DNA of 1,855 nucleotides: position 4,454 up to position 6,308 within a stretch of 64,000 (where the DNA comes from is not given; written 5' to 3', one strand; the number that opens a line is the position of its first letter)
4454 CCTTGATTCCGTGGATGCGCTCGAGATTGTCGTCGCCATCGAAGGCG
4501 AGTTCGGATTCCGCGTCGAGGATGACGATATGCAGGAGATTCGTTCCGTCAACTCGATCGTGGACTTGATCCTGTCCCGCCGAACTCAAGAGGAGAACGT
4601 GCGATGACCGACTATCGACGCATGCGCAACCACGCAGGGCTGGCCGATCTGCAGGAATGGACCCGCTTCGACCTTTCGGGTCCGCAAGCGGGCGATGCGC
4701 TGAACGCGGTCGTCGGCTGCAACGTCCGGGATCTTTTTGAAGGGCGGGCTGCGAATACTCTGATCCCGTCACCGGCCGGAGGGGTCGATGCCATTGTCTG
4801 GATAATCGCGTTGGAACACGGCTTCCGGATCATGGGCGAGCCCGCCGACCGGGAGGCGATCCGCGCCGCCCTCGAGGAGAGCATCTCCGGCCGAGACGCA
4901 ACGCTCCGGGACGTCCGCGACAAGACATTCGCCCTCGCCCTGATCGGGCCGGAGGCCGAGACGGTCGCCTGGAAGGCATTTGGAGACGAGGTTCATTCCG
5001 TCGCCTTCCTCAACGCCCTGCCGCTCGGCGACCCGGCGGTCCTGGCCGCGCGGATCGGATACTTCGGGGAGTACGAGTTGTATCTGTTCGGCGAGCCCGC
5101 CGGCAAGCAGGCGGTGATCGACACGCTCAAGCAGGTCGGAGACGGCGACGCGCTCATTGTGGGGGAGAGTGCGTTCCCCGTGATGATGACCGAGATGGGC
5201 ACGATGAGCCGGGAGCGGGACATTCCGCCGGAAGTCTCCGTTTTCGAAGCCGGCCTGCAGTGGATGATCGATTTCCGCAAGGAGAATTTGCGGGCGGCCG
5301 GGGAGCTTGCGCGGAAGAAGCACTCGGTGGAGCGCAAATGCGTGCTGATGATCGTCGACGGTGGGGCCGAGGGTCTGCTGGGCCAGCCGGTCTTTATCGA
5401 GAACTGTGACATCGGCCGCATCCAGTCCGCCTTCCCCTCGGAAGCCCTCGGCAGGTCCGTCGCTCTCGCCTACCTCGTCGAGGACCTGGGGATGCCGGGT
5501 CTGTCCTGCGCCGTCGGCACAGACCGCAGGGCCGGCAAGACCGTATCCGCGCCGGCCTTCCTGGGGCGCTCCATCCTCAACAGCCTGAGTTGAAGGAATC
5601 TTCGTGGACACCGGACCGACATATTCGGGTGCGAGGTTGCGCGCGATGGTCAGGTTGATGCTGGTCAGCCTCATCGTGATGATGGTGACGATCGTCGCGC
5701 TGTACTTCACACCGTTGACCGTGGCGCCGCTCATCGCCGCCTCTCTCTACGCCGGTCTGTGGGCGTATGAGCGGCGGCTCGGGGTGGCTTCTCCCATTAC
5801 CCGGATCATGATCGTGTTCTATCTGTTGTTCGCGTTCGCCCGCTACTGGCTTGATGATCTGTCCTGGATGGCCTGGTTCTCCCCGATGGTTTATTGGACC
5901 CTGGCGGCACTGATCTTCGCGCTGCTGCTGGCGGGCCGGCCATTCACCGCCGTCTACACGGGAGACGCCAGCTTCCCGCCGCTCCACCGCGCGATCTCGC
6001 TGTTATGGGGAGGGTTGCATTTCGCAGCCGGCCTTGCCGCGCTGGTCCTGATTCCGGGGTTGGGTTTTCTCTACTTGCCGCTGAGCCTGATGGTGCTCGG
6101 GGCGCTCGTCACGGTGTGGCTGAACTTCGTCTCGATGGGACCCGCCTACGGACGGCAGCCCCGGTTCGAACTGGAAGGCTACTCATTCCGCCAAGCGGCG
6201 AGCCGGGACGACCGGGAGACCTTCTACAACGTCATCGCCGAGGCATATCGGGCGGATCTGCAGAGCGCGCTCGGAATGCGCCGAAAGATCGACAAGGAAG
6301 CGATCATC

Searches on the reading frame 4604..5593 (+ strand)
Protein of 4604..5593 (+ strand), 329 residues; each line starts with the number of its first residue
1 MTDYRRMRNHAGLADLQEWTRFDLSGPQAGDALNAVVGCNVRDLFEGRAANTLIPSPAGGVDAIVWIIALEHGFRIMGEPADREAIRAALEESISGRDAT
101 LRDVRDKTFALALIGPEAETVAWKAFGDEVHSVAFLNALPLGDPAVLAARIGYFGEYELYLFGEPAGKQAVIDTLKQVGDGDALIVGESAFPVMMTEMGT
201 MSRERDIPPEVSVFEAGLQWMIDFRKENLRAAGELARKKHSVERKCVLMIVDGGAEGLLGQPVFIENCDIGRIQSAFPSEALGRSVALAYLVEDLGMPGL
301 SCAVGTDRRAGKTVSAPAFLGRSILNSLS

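Call 5: search_protein_families(library=pfam, proteins=[window:4604-5593:+], max_evalue=0.01)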
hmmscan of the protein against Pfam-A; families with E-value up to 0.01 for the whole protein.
window:4604-5593:+ (329 aa): 2 families
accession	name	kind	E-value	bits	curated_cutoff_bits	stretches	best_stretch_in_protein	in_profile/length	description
PF01571.26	GCV_T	-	1.7e-28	100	25.6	1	3-221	32-255/255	Aminomethyltransferase folate-binding domain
PF08669.17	GCV_T_C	-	3.5e-05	24.1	25.9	1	246-309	3-68/80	Glycine cleavage T-protein C-terminal barrel domain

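Call 7: search_protein_families(library=ncbifam, proteins=[window:4604-5593:+], max_evalue=0.001)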
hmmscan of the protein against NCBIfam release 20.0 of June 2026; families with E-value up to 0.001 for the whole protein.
window:4604-5593:+ (329 aa): 7 families
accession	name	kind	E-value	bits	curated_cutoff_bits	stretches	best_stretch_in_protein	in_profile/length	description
NF001567.0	PRK00389.1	subfamily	3.5e-27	95.3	300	1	4-296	38-331/359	glycine cleavage system aminomethyltransferase GcvT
NF053776.1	TmaoDeMthMsil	equivalog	2.3e-25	89.3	1100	1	3-305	421-735/763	trimethylamine N-oxide demethylase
TIGR00528.1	gcvT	equivalog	1.1e-17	64.1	235.85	1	4-299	36-338/362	glycine cleavage system aminomethyltransferase GcvT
NF010093.0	PRK13579.1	equivalog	1.5e-16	60.2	459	1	4-300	45-343/371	glycine cleavage system aminomethyltransferase GcvT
TIGR01372.1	soxA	subfamily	3.1e-07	28.6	1164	1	4-291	650-957/996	sarcosine oxidase subunit alpha family protein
NF009133.0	PRK12486.1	equivalog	7.7e-07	28.3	410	1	106-291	148-339/369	dimethylsulfoniopropionate demethylase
NF047633.1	SyrngDmethDesA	equivalog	1.3e-05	23.9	800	0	20-109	155-240/453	syringate O-demethylase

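Call 23: search_solved_structures(query=window:4604-5593:+, max_evalue=0.001)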
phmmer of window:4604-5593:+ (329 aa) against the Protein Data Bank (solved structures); distinct sequences matched with E-value up to 0.001: 15.
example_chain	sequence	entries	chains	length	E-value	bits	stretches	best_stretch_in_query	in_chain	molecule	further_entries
3gsi_A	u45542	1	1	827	8.2e-16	61.5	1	8-293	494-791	N,N-dimethylglycine oxidase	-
1woo_A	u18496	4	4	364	1.5e-15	60.7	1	6-294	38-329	Aminomethyltransferase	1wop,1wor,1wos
1pj5_A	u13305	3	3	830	1.6e-15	60.5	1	8-293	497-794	N,N-dimethylglycine oxidase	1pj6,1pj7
1yx2_A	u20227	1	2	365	8.7e-12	48.2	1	4-297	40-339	Aminomethyltransferase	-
9q5a_A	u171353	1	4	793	1.2e-10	44.5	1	3-292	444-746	Trimethylamine N-oxide Demethylase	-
9q59_A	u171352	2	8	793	1.2e-10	44.5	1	3-292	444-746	trimethylamine N-oxide demethylase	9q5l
1wsr_A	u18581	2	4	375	4.1e-09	39.5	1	6-310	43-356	Aminomethyltransferase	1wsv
4p9s_A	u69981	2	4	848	4.7e-08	36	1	3-300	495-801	Dimethylglycine dehydrogenase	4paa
4pab_A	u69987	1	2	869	1.2e-07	34.6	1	3-300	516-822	Dimethylglycine dehydrogenase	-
3a8i_A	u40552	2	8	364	8.1e-07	31.9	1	3-300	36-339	Aminomethyltransferase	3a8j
1vlo_A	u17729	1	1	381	8.9e-07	31.8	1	3-300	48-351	Aminomethyltransferase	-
3a8k_A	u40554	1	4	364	9.8e-07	31.6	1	3-300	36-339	Aminomethyltransferase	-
3gir_A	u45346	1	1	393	1.3e-06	31.3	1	4-223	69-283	Aminomethyltransferase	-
5l46_A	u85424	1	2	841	1.7e-06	30.8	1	3-299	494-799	Dimethylglycine dehydrogenase, mitochondrial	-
1v5v_A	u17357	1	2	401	0.00024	23.8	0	206-317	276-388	aminomethyltransferase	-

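Call 32: find_homologous_proteins(query=window:4604-5593:+, max_evalue=1e-10)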
Query window:4604-5593:+ (329 aa): 151 proteins with E <= 1e-10 among 8000 candidates; the best 120 are listed.
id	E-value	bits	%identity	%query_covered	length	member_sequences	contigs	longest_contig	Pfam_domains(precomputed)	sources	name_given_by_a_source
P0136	3.7e-211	718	99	100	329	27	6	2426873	PF01571.27,PF08669.18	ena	-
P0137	2.6e-179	614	84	100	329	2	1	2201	PF01571.27,PF08669.18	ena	-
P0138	8.2e-179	612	84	100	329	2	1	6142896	PF01571.27,PF08669.18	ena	-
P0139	2.4e-178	610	84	100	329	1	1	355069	PF01571.27,PF08669.18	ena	-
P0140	2.8e-178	610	83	100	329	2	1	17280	PF01571.27,PF08669.18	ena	-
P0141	2.7e-177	607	83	100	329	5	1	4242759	PF01571.27,PF08669.18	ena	-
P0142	1.9e-176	604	83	100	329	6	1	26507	PF01571.27,PF08669.18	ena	-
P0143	2.1e-176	604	83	100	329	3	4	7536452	PF01571.27,PF08669.18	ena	-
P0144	4.0e-176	603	84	100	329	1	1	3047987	PF01571.27,PF08669.18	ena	-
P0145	1.3e-174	598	82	100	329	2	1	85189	PF01571.27,PF08669.18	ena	-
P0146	1.8e-174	598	82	100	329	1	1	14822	PF01571.27,PF08669.18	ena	-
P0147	4.4e-174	596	82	100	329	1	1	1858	PF01571.27,PF08669.18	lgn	-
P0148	4.7e-173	593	81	100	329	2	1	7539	PF01571.27,PF08669.18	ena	-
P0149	3.3e-172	590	81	100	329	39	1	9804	PF01571.27,PF08669.18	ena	-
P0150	6.0e-171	586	81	100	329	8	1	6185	PF01571.27,PF08669.18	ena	-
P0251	1.9e-129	450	64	99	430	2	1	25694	PF01571.27,PF08669.18,PF00550.32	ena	-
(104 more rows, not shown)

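Call 44: search_solved_structures(query=window:4604-5593:+, max_evalue=1e-11, show_alignments=4)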
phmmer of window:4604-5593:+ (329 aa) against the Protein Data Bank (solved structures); distinct sequences matched with E-value up to 1e-11: 4.
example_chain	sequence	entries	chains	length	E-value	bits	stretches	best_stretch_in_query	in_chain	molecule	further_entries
3gsi_A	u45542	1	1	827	8.2e-16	61.5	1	8-293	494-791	N,N-dimethylglycine oxidase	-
1woo_A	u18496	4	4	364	1.5e-15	60.7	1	6-294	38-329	Aminomethyltransferase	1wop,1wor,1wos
1pj5_A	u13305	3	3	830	1.6e-15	60.5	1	8-293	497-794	N,N-dimethylglycine oxidase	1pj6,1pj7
1yx2_A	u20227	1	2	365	8.7e-12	48.2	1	4-297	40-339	Aminomethyltransferase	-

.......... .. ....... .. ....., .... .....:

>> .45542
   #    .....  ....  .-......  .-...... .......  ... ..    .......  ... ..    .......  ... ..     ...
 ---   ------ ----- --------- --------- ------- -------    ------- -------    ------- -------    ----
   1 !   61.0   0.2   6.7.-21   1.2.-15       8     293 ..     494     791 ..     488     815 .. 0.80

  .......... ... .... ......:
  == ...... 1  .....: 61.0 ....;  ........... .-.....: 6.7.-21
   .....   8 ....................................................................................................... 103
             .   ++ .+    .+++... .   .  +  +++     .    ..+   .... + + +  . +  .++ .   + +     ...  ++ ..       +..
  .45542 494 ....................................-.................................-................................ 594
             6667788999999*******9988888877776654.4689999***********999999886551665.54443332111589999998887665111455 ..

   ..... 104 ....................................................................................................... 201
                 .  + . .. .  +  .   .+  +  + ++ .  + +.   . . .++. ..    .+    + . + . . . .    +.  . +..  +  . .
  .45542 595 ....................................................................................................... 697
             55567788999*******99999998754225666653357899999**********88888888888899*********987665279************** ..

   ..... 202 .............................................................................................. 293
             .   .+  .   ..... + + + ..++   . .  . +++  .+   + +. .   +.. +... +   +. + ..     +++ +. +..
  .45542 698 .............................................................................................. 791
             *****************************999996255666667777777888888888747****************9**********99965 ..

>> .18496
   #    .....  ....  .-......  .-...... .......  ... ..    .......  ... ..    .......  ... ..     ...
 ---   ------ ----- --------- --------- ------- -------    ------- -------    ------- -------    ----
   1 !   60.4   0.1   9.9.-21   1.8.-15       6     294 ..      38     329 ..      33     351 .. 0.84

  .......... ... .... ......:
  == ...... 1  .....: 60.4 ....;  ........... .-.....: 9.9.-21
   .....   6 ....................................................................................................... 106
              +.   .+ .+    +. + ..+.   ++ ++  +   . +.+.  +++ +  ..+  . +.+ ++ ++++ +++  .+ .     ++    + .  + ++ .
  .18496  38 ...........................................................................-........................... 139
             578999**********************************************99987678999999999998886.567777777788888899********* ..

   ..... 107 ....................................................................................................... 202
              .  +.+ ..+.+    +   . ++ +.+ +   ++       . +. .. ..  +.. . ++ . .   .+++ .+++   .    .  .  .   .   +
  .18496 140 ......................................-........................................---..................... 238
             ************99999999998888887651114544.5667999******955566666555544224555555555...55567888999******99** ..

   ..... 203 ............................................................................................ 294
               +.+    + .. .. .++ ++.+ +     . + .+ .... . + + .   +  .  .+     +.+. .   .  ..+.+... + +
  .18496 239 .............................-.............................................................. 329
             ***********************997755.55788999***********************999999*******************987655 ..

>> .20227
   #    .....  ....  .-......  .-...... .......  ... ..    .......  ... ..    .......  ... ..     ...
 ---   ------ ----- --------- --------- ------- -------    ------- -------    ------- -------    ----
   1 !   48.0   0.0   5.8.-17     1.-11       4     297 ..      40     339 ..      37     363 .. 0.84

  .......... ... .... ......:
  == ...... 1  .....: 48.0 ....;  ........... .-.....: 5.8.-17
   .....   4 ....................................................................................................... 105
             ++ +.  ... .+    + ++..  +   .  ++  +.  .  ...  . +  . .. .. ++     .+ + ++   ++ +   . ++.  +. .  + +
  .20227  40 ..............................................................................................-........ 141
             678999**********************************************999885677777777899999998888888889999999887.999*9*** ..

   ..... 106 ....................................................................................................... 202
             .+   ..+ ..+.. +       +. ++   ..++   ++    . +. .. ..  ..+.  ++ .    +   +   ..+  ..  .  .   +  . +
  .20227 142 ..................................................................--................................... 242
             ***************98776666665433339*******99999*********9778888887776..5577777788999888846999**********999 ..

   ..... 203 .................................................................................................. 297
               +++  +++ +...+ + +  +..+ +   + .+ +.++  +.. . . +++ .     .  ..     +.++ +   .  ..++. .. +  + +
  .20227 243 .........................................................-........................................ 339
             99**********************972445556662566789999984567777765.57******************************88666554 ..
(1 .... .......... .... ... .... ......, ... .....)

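Call 75: find_encoding_contigs(protein=window:4604-5593:+, flank=3000, max_places=4)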
Protein window:4604-5593:+ (329 aa): 2 contigs read that carry it; 2 places shown.
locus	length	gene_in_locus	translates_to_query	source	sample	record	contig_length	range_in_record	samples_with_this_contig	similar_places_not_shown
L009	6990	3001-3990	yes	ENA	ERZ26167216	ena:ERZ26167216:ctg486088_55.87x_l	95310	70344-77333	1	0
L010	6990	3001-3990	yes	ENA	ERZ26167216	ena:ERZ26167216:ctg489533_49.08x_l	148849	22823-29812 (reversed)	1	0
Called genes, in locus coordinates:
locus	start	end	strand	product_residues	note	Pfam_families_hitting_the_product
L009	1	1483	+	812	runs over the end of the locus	PF00109:ketoacyl-synt, PF02801:Ketoacyl-synt_C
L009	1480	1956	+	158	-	PF13279:4HBT_2, PF03061:4HBT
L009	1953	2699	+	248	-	PF00106:adh_short, PF08659:KR, PF13561:adh_short_C2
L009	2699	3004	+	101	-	PF00550:PP-binding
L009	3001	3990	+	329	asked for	PF01571:GCV_T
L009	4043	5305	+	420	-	-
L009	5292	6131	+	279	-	-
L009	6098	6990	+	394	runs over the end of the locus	PF00109:ketoacyl-synt, PF02801:Ketoacyl-synt_C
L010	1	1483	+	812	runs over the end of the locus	PF00109:ketoacyl-synt, PF02801:Ketoacyl-synt_C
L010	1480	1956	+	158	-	PF13279:4HBT_2, PF03061:4HBT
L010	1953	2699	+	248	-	PF00106:adh_short, PF08659:KR, PF13561:adh_short_C2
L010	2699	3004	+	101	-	PF00550:PP-binding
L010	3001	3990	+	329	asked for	PF01571:GCV_T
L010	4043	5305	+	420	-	-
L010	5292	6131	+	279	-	-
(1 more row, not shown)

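Call 76: find_encoding_contigs(protein=window:4604-5593:+, flank=10000, max_places=2)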
Protein window:4604-5593:+ (329 aa): 2 contigs read that carry it; 2 places shown.
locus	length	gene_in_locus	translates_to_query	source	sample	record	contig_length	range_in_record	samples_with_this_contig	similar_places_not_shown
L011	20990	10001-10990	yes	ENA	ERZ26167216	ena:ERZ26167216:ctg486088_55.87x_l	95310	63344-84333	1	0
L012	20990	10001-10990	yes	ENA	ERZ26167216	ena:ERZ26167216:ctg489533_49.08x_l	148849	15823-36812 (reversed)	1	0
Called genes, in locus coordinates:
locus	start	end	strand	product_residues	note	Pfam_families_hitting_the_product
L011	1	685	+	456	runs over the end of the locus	PF03952:Enolase_N, PF00113:Enolase_C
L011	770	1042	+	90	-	PF04977:DivIC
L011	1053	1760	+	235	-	PF01128:IspD, PF12804:NTP_transf_3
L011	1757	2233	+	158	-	PF02542:YgbB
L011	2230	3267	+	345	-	PF01142:TruD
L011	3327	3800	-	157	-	-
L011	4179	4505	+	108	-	PF00550:PP-binding (weak)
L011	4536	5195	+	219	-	-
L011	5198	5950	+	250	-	PF00106:adh_short, PF01370:Epimerase (weak), PF08659:KR, PF13561:adh_short_C2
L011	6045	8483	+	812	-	PF00109:ketoacyl-synt, PF02801:Ketoacyl-synt_C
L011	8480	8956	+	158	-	PF13279:4HBT_2, PF03061:4HBT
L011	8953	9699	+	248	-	PF00106:adh_short, PF08659:KR, PF13561:adh_short_C2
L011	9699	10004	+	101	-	PF00550:PP-binding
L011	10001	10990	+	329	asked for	PF01571:GCV_T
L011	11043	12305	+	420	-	-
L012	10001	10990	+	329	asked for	PF01571:GCV_T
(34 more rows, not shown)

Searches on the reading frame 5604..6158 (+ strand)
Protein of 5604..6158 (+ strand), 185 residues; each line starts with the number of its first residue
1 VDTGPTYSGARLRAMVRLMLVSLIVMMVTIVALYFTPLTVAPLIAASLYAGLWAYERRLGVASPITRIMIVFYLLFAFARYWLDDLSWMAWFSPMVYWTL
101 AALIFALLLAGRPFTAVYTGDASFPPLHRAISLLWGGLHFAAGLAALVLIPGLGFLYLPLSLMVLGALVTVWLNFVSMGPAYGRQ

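Call 89: search_protein_families(library=pfam, proteins=[window:5604-6158:+], max_evalue=5)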
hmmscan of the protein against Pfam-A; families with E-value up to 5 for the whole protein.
window:5604-6158:+ (185 aa): 1 family
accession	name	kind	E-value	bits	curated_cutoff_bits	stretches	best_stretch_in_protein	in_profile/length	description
PF13150.11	TraL_transposon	-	1.8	8.8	27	0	60-79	20-39/86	Conjugative transposon protein TraL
